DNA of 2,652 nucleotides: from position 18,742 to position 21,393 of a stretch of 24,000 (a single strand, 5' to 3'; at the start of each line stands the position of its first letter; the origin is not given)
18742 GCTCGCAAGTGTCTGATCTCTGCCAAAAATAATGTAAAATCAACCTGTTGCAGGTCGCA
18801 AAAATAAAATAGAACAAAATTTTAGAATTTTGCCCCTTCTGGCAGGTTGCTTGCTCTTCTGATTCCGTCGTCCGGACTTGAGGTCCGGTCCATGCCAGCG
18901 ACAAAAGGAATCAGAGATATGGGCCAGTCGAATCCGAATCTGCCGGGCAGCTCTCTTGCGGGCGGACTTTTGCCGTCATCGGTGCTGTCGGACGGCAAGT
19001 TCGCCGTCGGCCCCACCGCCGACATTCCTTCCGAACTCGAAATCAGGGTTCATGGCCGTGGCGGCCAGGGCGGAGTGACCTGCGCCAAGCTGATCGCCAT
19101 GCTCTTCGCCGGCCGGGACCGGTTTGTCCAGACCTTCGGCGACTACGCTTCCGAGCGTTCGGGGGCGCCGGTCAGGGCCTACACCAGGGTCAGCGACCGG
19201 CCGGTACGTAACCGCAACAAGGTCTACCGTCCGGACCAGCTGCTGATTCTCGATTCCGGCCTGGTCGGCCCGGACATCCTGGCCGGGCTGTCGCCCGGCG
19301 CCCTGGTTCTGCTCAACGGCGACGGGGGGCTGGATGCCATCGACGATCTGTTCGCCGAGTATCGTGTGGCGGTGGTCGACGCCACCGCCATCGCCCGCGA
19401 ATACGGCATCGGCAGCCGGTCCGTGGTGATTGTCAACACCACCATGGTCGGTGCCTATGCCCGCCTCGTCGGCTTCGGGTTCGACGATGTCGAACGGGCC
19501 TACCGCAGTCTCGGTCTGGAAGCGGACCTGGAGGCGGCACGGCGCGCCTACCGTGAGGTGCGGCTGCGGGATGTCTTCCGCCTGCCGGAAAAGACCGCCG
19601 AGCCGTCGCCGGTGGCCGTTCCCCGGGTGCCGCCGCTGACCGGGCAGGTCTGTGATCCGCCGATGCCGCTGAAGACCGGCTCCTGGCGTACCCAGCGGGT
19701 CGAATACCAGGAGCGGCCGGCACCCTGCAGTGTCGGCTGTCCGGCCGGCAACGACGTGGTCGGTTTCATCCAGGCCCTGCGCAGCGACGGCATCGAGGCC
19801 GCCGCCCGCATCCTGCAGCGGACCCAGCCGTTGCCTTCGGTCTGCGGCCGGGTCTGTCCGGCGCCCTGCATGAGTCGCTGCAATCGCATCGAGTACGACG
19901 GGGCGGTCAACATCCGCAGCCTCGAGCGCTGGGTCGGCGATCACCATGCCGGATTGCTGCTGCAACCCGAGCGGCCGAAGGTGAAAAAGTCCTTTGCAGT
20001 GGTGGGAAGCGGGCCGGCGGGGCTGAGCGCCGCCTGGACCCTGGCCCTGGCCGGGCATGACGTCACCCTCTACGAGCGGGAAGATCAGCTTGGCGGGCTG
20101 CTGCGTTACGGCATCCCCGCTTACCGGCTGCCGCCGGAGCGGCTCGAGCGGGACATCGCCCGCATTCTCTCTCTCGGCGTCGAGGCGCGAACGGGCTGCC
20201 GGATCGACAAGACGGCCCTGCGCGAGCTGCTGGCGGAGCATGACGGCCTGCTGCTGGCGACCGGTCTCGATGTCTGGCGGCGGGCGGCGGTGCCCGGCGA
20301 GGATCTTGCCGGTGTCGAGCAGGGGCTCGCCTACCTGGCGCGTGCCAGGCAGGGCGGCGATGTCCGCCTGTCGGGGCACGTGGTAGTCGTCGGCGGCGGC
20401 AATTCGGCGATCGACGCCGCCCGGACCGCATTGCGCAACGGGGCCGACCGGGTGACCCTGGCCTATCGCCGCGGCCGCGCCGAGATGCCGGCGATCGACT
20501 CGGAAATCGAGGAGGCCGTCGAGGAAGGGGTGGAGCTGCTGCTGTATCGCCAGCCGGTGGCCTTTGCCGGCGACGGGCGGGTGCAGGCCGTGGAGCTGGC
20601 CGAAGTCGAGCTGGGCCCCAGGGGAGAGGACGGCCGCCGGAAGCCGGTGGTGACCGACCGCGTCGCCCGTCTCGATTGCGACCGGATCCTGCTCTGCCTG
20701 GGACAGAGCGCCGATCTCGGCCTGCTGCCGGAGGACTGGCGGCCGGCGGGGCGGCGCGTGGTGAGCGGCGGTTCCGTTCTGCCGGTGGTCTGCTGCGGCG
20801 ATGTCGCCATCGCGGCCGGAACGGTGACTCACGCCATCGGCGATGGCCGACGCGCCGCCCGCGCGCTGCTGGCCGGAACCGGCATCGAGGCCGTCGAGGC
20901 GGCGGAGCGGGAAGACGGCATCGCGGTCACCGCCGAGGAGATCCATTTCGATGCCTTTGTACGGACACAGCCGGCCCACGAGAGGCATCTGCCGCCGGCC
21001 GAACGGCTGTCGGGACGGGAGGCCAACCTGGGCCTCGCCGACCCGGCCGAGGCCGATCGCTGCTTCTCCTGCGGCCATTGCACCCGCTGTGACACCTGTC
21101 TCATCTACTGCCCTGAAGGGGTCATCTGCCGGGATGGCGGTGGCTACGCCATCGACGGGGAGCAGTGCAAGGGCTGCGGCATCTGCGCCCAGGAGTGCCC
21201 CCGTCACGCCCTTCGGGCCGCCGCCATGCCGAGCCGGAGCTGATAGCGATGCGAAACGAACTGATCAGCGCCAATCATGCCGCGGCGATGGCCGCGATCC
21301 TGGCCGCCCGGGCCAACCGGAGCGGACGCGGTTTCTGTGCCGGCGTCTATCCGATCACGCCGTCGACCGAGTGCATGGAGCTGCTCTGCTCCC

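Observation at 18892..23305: OFOR operon whose gamma and delta subunits are fused around a GltD/NfnB-like NAD(P)H flavoprotein: a candidate ferredoxin-independent 2-oxoacid:NAD(P)+ oxidoreductase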

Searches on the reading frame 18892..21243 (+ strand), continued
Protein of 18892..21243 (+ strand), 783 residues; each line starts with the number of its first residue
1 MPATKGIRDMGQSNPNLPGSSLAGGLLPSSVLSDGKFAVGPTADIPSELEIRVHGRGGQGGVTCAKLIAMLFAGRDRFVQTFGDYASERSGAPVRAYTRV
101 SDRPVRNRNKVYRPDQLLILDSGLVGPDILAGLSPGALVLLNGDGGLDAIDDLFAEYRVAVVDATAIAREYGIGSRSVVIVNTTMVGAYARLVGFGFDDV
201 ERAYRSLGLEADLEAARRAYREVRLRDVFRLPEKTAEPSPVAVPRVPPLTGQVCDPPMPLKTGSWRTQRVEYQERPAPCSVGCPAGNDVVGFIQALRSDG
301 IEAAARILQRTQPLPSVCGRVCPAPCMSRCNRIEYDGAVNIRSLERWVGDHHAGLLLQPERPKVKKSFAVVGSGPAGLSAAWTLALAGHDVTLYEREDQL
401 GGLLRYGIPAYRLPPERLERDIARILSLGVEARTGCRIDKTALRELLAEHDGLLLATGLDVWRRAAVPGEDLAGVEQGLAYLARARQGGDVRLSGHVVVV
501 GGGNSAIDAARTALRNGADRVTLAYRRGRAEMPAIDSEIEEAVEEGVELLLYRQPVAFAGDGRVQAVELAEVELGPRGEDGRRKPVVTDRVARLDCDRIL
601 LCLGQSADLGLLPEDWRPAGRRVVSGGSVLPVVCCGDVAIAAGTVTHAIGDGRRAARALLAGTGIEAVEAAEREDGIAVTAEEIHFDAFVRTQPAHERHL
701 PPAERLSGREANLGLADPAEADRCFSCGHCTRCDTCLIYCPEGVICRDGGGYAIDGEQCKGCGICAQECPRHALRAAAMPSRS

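Call 71: fold_search(model_id=the predicted structure, library=pdb)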
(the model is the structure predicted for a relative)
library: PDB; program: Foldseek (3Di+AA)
matches with E <= 10: 1957; with E <= 0.001: 557
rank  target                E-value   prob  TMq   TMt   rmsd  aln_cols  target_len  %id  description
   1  9n5u_A                2.3e-39  1.00  0.55  0.45   6.0       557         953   32  Structure of the Thermococcus sibiricus NfnABC complex (released 2025-05-07)
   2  9bov_A                1.2e-37  1.00  0.53  0.36   7.4       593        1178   30  Structure of electron bifurcating Nfn-ABC complexed with NAD from Caldicellulosiruptor saccharolyticus (released 2025-03-05)
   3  8oh5_C                9.2e-37  1.00  0.53  0.36   7.8       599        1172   26  Cryo-EM structure of the electron bifurcating transhydrogenase StnABC complex from Sporomusa Ovata (state 2) (released 2023-09-13)
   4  9n5v_A                3.8e-36  1.00  0.54  0.45   7.0       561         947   31  Structure of the NAD(H)-bound Thermococcus sibiricus NfnABC complex (released 2025-05-07)
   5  5jca_L                6.3e-31  1.00  0.45  0.72   3.5       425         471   35  NADP(H) bound NADH-dependent Ferredoxin:NADP Oxidoreductase (NfnI) from Pyrococcus furiosus (released 2017-04-12)
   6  5vj7_A                4.8e-30  1.00  0.44  0.72   3.7       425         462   34  Ferredoxin NADP Oxidoreductase (Xfn) (released 2017-07-19)
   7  5jfc_L                1.2e-29  1.00  0.44  0.72   3.5       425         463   34  NADH-dependent Ferredoxin:NADP Oxidoreductase (NfnI) from Pyrococcus furiosus (released 2017-04-12)
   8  4ylf_B                1.2e-28  1.00  0.46  0.74   3.4       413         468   36  Insights into flavin-based electron bifurcation via the NADH-dependent reduced ferredoxin-NADP oxidoreductase structur (released 2015-07-08)
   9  6s6s_E                5.7e-28  1.00  0.44  0.70   3.9       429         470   32  Structure of Azospirillum brasilense Glutamate Synthase in a4b4 oligomeric state. (released 2019-09-11)
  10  2vdc_G                7.1e-27  1.00  0.45  0.73   5.3       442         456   30  THE 9.5 A RESOLUTION STRUCTURE OF GLUTAMATE SYNTHASE FROM CRYO-ELECTRON MICROSCOPY AND ITS OLIGOMERIZATION BEHAVIOR IN (released 2008-01-15)
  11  6s6t_E                2.4e-26  1.00  0.45  0.71   3.4       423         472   31  Structure of Azospirillum brasilense Glutamate Synthase in a4b3 oligomeric state (released 2019-09-11)
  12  8f6n_D                8.4e-26  1.00  0.43  0.34   3.8       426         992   26  Dihydropyrimidine Dehydrogenase (DPD) C671S Mutant Soaked with Thymine Quasi-Anaerobically (released 2023-02-01)
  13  1gth_B                2.4e-25  1.00  0.44  0.34   8.8       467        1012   24  DIHYDROPYRIMIDINE DEHYDROGENASE (DPD) FROM PIG, TERNARY COMPLEX WITH NADPH AND 5-IODOURACIL (released 2002-04-11)
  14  7ljt_C                2.6e-25  1.00  0.42  0.33   9.2       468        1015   24  Porcine Dihydropyrimidine Dehydrogenase (DPD) soaked with 5-Ethynyluracil (5EU), NADPH - 20 minutes (released 2021-04-07)
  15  1gt8_B                3.3e-25  1.00  0.42  0.33   4.6       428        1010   25  DIHYDROPYRIMIDINE DEHYDROGENASE (DPD) FROM PIG, TERNARY COMPLEX WITH NADPH AND URACIL-4-ACETIC ACID (released 2002-04-11)
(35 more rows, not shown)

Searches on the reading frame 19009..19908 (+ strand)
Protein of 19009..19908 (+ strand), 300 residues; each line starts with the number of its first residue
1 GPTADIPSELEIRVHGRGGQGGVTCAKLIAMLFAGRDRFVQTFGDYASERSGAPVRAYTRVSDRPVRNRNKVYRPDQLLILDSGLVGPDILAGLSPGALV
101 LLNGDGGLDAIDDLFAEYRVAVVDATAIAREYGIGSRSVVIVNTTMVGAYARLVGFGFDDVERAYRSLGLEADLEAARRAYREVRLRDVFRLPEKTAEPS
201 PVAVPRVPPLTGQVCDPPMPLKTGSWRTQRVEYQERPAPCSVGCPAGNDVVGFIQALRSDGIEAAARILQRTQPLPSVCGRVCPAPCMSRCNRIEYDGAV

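Call 49: search_protein_representatives(protein=window:19009-19908:+)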
Query: 300 residues. Proteins with E-value up to 0.001 (for the whole library): 4998; up to 1e-10: 1379; up to 1e-30: 52. The best 150 are listed.
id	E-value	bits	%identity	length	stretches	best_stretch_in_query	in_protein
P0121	1.4e-101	355.9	59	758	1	7-300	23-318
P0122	3.9e-93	328.2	55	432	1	9-300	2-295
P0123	6.0e-91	321.1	59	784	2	9-189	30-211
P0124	7.4e-88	310.9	54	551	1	10-300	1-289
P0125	1.6e-86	306.5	52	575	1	9-300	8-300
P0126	1.8e-68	247.2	53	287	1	73-300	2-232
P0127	4.3e-68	246.0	46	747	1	10-300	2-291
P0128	2.1e-67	243.7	43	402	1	10-298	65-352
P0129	1.2e-65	238.0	63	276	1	9-187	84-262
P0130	4.7e-65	236.0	51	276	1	7-242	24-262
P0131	1.7e-61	224.4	54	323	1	10-217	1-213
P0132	5.9e-60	219.3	42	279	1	10-277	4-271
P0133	8.2e-58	212.3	38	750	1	11-298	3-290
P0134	1.1e-57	211.8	60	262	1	9-180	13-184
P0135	2.8e-56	207.2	40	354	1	10-299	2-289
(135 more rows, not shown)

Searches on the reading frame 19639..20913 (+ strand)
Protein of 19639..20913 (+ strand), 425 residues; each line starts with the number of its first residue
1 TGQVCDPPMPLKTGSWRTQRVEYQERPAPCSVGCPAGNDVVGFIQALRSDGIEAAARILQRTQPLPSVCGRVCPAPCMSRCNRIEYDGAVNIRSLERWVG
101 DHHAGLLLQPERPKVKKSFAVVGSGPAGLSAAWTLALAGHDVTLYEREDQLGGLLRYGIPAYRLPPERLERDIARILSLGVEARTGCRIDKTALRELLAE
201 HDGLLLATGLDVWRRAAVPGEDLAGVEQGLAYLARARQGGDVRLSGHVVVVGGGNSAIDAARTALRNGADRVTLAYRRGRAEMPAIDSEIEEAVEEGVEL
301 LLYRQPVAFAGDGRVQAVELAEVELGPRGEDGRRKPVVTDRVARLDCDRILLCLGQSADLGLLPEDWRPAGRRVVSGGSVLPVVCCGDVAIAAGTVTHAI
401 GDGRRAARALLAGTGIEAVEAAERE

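Call 38: search_protein_families(library=pfam, proteins=[window:19639-20913:+], max_evalue=1)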
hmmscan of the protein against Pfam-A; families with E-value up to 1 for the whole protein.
seq(425 aa): 20 families
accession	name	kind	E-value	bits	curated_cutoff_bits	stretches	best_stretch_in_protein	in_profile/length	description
PF07992.20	Pyr_redox_2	-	3.3e-23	83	26.1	1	119-363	3-244/291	Pyridine nucleotide-disulphide oxidoreductase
PF14691.11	Fer4_20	-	4.8e-18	65.5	25.8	1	28-103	30-108/113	Dihydroprymidine dehydrogenase domain II, 4Fe-4S cluster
PF00070.33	Pyr_redox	-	1.8e-12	48.1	22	2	247-321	1-80/82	Pyridine nucleotide-disulphide oxidoreductase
PF12831.13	FAD_oxidored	-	2.2e-11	44.2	27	2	120-175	3-62/416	FAD dependent oxidoreductase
PF13450.12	NAD_binding_8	-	7.7e-11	42.6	21.9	1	121-155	1-35/68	NAD(P)-binding Rossmann-like domain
PF13738.12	Pyr_redox_3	-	1.9e-10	40.9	30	2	245-333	164-253/305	Pyridine nucleotide-disulphide oxidoreductase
PF00890.30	FAD_binding_2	-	5.7e-07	29.5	20.4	1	120-153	3-36/414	FAD binding domain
PF01593.30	Amino_oxidase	-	1e-06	28.8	19.8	1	127-156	2-31/443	Flavin containing amine oxidoreductase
PF01266.30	DAO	-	1.6e-06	28.3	27.9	1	120-362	3-208/353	FAD dependent oxidoreductase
PF03486.20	HI0933_like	-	1.1e-05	25.5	50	1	119-152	3-36/244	HI0933-like protein Rossmann domain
PF01134.28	GIDA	-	1.2e-05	25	22.1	1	120-151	3-35/391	Glucose inhibited division protein A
PF01494.25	FAD_binding_3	-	0.00038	20.2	22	1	120-149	5-34/349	FAD binding domain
PF01946.23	Thi4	-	0.00085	19.1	26.2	1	119-153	20-55/235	Thi4 family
PF00743.25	FMO-like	-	0.00096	18.2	22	1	117-157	2-42/532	Flavin-binding monooxygenase-like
PF13241.12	NAD_binding_7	-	0.0011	19.9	22.1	1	247-277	9-39/104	Putative NAD(P)-binding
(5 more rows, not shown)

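Call 39: search_protein_families(library=ncbifam, proteins=[window:19639-20913:+], max_evalue=0.01)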
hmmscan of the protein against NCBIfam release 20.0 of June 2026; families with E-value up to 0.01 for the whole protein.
seq(425 aa): 79 families (the best 25 are shown)
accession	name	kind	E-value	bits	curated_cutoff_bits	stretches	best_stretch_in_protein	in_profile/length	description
NF009410.0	PRK12771.1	subfamily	4.1e-113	378.9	516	1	12-410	32-441/566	NAD(P)-binding protein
NF009454.0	PRK12814.1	equivalog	2.4e-91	307.1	916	1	28-410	102-496/657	putative NADPH-dependent glutamate synthase small subunit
NF009414.0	PRK12778.1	equivalog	1.6e-79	268.1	1103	1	28-410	337-745/752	bifunctional dihydroorotate dehydrogenase B NAD binding subunit/NADPH-dependent glutamate synthase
TIGR01316.1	gltA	equivalog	7.9e-74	249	471.75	1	24-410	32-445/449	NADPH-dependent glutamate synthase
TIGR03315.1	Se_ygfK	equivalog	1.1e-72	244.9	835.3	1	28-416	445-841/1012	putative selenate reductase subunit YgfK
NF010590.0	PRK13984.1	equivalog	1.7e-67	227.9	946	1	30-409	198-601/611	putative oxidoreductase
NF009413.0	PRK12775.1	equivalog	3.7e-63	213.7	1895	1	29-410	340-750/1006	putative trifunctional 2-polyprenylphenol hydroxylase/glutamate synthase subunit beta/ferritin domain-containing protein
TIGR01318.1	gltD_gamma_fam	subfamily_domain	2e-62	211.3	482.95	1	28-410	48-461/467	glutamate synthase, small subunit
NF009415.0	PRK12779.1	equivalog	9.4e-55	185.9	1519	1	31-421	211-633/944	putative bifunctional glutamate synthase subunit beta/2-polyprenylphenol hydroxylase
NF009408.0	PRK12769.1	equivalog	1e-54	185.8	1003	1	29-419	235-656/659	formate-dependent uric acid utilization protein AegA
NF009451.0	PRK12809.1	equivalog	4.6e-52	177.2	1154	1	15-411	204-631/639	formate-dependent uric acid utilization protein YgfT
NF009409.0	PRK12770.1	subfamily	2.4e-51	174.9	343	1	111-410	13-346/360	putative glutamate synthase subunit beta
TIGR01317.1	GOGAT_sm_gam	subfamily_domain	3.1e-50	171.4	447.7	1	30-273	52-311/485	glutamate synthase small subunit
NF045663.1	diclust_near_Sec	equivalog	2e-39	135.3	530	1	23-210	13-199/759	pyridine nucleotide-disulfide oxidoreductase/dicluster-binding protein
NF045599.1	bili_reduct_long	exception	1.2e-15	56.8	750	1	113-324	378-577/641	bilirubin reductase, long form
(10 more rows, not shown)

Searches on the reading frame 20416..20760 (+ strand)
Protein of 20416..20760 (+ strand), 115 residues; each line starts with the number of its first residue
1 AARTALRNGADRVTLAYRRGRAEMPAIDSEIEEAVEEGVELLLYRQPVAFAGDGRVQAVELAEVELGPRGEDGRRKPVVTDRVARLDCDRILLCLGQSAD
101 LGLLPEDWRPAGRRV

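Call 65: search_solved_structures(query=window:20416-20760:+, max_evalue=1e-8, show_alignments=5)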
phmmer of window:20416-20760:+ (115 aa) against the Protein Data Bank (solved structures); distinct sequences matched with E-value up to 1e-8: 8.
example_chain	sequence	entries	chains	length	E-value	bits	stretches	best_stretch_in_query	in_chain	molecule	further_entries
9n5u_A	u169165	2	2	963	3.6e-18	69.2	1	2-101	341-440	NfnA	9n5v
9bov_A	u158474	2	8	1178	1.6e-15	60.6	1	1-99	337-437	Molybdopterin oxidoreductase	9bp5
5jca_L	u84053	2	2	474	2.6e-15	59.9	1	1-100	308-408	NADH-dependent Ferredoxin:NADP Oxidoreductase (NfnI) subunit alpha | NADH-dependent Ferredoxin:NADP Oxidoreductase subunit alpha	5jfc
5vj7_A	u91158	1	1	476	1.3e-14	57.7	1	1-100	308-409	Oxidoreductase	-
8oh5_C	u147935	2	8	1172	2.7e-14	56.7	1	2-104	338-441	Formate dehydrogenase-O, major subunit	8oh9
4ylf_B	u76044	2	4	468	1e-13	54.9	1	1-106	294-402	Dihydropyrimidine dehydrogenase subunit A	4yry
2vdc_G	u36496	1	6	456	4.9e-11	46.2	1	2-96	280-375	GLUTAMATE SYNTHASE [NADPH] SMALL CHAIN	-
6s6s_G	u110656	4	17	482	5.5e-11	46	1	2-96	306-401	Glutamate synthase [NADPH] small chain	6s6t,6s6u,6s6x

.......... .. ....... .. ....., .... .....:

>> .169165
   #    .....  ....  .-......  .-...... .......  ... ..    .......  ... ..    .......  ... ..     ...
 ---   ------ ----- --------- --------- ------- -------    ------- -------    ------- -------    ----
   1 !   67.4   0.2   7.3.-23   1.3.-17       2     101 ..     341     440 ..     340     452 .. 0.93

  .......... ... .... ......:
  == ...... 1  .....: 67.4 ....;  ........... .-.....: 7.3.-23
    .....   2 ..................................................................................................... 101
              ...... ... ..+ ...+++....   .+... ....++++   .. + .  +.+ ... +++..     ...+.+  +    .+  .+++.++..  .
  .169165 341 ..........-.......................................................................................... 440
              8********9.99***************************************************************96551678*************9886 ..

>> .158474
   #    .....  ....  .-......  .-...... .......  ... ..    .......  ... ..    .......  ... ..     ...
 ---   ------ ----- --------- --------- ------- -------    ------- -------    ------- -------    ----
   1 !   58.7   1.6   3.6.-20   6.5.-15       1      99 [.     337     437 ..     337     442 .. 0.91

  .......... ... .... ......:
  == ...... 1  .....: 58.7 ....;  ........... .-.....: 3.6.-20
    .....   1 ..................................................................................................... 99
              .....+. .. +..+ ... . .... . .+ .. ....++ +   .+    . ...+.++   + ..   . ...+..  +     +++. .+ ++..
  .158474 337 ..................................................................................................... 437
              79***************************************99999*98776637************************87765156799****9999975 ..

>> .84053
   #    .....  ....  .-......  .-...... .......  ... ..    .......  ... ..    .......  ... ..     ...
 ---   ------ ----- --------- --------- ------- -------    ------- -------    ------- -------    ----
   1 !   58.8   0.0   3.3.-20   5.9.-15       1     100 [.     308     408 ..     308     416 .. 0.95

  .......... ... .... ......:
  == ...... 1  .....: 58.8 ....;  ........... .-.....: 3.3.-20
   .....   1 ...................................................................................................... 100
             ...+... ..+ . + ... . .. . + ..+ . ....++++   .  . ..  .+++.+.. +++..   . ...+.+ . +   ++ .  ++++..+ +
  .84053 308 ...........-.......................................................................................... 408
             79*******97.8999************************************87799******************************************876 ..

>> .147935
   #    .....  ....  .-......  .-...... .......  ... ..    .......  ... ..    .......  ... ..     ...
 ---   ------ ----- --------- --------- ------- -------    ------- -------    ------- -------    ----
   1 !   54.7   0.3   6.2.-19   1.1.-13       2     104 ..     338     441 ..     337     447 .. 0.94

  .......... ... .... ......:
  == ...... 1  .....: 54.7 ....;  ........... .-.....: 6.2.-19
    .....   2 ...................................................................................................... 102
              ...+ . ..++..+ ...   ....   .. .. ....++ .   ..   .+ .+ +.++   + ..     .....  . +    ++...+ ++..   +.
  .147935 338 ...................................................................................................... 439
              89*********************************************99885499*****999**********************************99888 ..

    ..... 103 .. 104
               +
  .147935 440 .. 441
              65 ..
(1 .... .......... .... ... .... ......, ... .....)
